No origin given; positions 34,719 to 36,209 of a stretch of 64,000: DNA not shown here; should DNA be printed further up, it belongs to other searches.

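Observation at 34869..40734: Island combining WecE with ATP-grasp ligase, amidohydrolase, RraA-type aldolase and a class I aminotransferase: candidate pathway for an amino-acid-acylated 4-amino-4,6-dideoxyhexose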

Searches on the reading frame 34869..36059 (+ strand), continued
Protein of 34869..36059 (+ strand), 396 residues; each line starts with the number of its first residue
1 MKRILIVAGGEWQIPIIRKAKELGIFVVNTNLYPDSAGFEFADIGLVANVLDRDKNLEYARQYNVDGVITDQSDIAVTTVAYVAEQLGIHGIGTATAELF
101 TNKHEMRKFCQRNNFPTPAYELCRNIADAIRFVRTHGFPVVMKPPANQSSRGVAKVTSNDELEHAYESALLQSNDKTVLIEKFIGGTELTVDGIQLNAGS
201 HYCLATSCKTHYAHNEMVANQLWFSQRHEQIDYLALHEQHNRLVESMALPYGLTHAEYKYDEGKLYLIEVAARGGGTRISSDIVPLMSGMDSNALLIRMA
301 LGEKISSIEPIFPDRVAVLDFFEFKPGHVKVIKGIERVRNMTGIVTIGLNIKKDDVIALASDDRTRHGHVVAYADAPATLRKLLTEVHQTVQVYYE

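Call 37: search_protein_families(library=pfam, proteins=[L053:7077-8105:+, L058:12169-13158:+, L053:6178-7080:+, L070:12828-13868:+, L050:6708-8117:+, L004:8843-9889:+, L081:11620-11985:+, L029:6890-7558:+, L043:6960-8828:+, L064:6285-8192:+], max_evalue=0.001)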
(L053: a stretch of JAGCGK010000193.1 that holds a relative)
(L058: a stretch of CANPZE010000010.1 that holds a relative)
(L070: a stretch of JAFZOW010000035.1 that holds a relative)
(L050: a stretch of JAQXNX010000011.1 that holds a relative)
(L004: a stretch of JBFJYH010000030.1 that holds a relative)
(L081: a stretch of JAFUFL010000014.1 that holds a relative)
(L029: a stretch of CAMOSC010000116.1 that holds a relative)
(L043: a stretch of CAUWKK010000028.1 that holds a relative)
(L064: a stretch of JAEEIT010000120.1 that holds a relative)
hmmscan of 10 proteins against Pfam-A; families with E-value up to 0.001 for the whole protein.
L053:7077-8105:+ (342 aa): 6 families
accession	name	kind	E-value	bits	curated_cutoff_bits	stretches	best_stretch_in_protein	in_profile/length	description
PF16363.11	GDP_Man_Dehyd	-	1e-86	291.9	27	1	4-309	1-332/332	GDP-mannose 4,6 dehydratase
PF01370.27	Epimerase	-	1.1e-65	221.8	20.9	1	3-245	1-240/240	NAD dependent epimerase/dehydratase family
PF01073.25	3Beta_HSD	-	1.7e-15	57.3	22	1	4-224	1-220/280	3-beta hydroxysteroid dehydrogenase/isomerase family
PF04321.23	RmlD_sub_bind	-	2.8e-15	56.6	27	1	1-211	1-177/287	RmlD substrate binding domain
PF07993.18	NAD_binding_4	-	3.9e-13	49.6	20.1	1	74-182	88-206/258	Male sterility protein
PF02719.21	Polysacc_synt_2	-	5.4e-12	45.9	20.2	1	4-127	2-130/293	Polysaccharide biosynthesis protein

L058:12169-13158:+ (329 aa): 0 families

L053:6178-7080:+ (300 aa): 2 families
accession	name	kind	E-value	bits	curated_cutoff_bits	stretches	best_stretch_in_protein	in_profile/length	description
PF00483.29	NTP_transferase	-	3.7e-71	240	21.2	1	2-240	1-242/245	Nucleotidyl transferase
PF12804.13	NTP_transf_3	-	1.4e-07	32.2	27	1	3-125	1-112/160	MobA-like NTP transferase domain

L070:12828-13868:+ (346 aa): 2 families
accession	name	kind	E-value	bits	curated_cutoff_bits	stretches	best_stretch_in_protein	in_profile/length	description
PF00682.25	HMGL-like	-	6.3e-34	118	29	1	2-251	3-254/260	HMGL-like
PF07836.16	DmpG_comm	-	0.00093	19.1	27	0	273-304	9-40/63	DmpG-like communication domain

L050:6708-8117:+ (469 aa): 2 families
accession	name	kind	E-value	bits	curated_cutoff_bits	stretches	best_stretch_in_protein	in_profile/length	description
PF01943.22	Polysacc_synt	-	8.1e-10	39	28.2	1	13-268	5-260/274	Polysaccharide biosynthesis protein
PF13440.11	Polysacc_synt_3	-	0.00044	20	23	1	36-292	4-254/293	Polysaccharide biosynthesis protein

L004:8843-9889:+ (348 aa): 1 family
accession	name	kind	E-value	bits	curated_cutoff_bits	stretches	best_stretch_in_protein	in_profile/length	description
PF07429.17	Glyco_transf_56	-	2.2e-30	106.4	25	1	62-309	64-313/358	4-alpha-L-fucosyltransferase glycosyl transferase group 56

L081:11620-11985:+ (121 aa): 3 families
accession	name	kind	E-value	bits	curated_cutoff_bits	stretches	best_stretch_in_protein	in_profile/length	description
PF00892.27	EamA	-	4.7e-06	27.4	28.2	1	64-119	78-133/135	EamA-like transporter family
PF10639.15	TMEM234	-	4.1e-05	24.1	30.1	1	26-118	20-111/113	Putative transmembrane family 234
PF03151.22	TPT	-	9.7e-05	22.3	30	1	53-119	68-135/291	Triose-phosphate Transporter family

L029:6890-7558:+ (222 aa): 3 families
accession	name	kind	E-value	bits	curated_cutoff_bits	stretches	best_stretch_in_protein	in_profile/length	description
PF00132.30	Hexapep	-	1.1e-16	60.1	27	2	163-196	2-35/36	Bacterial transferase hexapeptide (six repeats)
PF14602.12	Hexapep_2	-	8.4e-08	32.3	27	1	164-196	3-33/34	Hexapeptide repeat of succinyl-transferase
PF25084.1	LbH_EIF2B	-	2.9e-05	24.5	54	0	144-207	21-82/105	EIF2B subunit epsilon LbH domain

L043:6960-8828:+ (622 aa): 1 family
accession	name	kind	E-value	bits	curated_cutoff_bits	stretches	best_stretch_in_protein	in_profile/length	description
PF09852.15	DUF2079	-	0.00034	20.3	28.2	0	97-306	51-241/459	Predicted membrane protein (DUF2079)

L064:6285-8192:+ (635 aa): 1 family
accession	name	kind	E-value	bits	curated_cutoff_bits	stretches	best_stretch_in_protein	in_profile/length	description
PF13231.12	PMT_2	-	4.8e-08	33.8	26.1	1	69-212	9-151/160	Dolichyl-phosphate-mannose-protein mannosyltransferase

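Call 38: search_protein_families(library=pfam, proteins=[L058:12169-13158:+, L064:3329-4606:+, L049:15312-16439:+, L066:1103-3856:+, L053:17850-18620:+, L063:11221-12555:+, L001:6723-8783:+, L046:15006-15380:+], max_evalue=1)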
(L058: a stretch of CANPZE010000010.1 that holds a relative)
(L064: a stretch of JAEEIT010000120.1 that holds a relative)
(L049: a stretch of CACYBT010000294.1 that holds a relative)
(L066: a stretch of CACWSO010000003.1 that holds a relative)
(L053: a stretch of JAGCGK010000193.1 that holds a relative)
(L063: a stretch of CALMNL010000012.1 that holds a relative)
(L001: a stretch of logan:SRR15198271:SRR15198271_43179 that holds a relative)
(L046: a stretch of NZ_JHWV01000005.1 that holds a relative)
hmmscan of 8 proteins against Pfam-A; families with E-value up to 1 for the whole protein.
L058:12169-13158:+ (329 aa): 0 families

L064:3329-4606:+ (425 aa): 1 family
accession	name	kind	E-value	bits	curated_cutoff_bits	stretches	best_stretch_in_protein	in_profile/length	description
PF01943.22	Polysacc_synt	-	7.7e-07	29.2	28.2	1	19-274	5-263/274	Polysaccharide biosynthesis protein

L049:15312-16439:+ (375 aa): 2 families
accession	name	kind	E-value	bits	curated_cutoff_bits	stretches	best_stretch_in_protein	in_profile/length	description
PF07388.17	A-2_8-polyST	-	1.7e-08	34.8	23.3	1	55-308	55-288/316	Alpha-2,8-polysialyltransferase (POLYST)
PF07922.17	Glyco_transf_52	-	1.4e-05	24.9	26.1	1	97-324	52-257/272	Glycosyltransferase family 52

L066:1103-3856:+ (917 aa): 1 family
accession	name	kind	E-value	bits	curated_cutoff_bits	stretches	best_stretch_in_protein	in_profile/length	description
PF09586.16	YfhO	-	2.2e-82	278.2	28.5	1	27-886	7-835/835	Bacterial membrane protein YfhO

L053:17850-18620:+ (256 aa): 3 families
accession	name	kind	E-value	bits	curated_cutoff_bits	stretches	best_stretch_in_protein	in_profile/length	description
PF02348.25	CTP_transf_3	-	3.4e-29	102.7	22.6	1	5-198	2-201/217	Cytidylyltransferase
PF12804.13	NTP_transf_3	-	3.8e-05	24.3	27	1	13-119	14-115/160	MobA-like NTP transferase domain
PF22088.1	HIT-like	-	0.034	14.2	27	1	212-241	22-51/162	HIT-related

L063:11221-12555:+ (444 aa): 1 family
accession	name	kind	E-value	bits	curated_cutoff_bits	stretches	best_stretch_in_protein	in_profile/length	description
PF00501.34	AMP-binding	-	0.43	9.7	29.9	0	182-265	238-329/384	AMP-binding enzyme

L001:6723-8783:+ (686 aa): 0 families

L046:15006-15380:+ (124 aa): 2 families
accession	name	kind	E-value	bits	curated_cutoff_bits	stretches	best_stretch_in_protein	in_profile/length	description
PF00892.27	EamA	-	3.6e-05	24.5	28.2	1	19-111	44-130/135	EamA-like transporter family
PF02694.21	UPF0060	-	0.017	15.8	24.9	1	46-117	36-104/107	Uncharacterised BCR, YnfA/UPF0060 family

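Call 57: search_protein_families(library=pfam, proteins=[L008:9502-10263:+, L008:10317-11408:+, L008:11418-12296:+, L008:12297-13349:+, L008:2399-4570:+], max_evalue=0.001)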
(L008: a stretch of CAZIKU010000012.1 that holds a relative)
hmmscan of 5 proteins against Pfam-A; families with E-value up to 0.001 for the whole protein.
L008:9502-10263:+ (253 aa): 1 family
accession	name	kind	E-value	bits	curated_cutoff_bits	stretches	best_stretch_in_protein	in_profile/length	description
PF00590.25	TP_methylase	-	5.7e-31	108.6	27.8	1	8-207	1-211/212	Tetrapyrrole (Corrin/Porphyrin) Methylases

L008:10317-11408:+ (363 aa): 3 families
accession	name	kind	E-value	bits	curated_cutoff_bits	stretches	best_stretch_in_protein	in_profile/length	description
PF01546.33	Peptidase_M20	-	6.3e-31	108.3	24.6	1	72-360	1-205/206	Peptidase family M20/M25/M40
PF07687.19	M20_dimer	-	8.1e-15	55.1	21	1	169-269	2-102/107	Peptidase dimerisation domain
PF04389.22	Peptidase_M28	-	4.3e-05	23.8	21.3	1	59-147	2-77/193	Peptidase family M28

L008:11418-12296:+ (292 aa): 1 family
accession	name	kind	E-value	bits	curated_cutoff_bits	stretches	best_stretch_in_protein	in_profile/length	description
PF01261.30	AP_endonuc_2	-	7.2e-24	85.3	31.1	1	24-289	2-248/249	Xylose isomerase-like TIM barrel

L008:12297-13349:+ (350 aa): 2 families
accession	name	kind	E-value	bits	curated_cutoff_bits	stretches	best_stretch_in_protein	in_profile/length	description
PF01408.29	GFO_IDH_MocA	-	2.1e-20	74.1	24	1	10-142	1-120/120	Oxidoreductase family, NAD-binding Rossmann fold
PF22725.1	GFO_IDH_MocA_C3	-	2.2e-08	34.6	27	1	175-254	46-123/124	GFO/IDH/MocA C-terminal domain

L008:2399-4570:+ (723 aa): 4 families
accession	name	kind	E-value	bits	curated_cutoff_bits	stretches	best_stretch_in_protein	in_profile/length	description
PF00122.25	E1-E2_ATPase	-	8.9e-29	100.7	28.1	1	101-275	4-180/181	E1-E2 ATPase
PF00702.32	Hydrolase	-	5e-22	79.7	26.4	1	292-552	1-191/191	haloacid dehalogenase-like hydrolase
PF08282.18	Hydrolase_3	-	9e-07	29.3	20.9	1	524-582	195-253/255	haloacid dehalogenase-like hydrolase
PF12710.13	HAD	-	5.9e-05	24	27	1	445-549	85-189/189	haloacid dehalogenase-like hydrolase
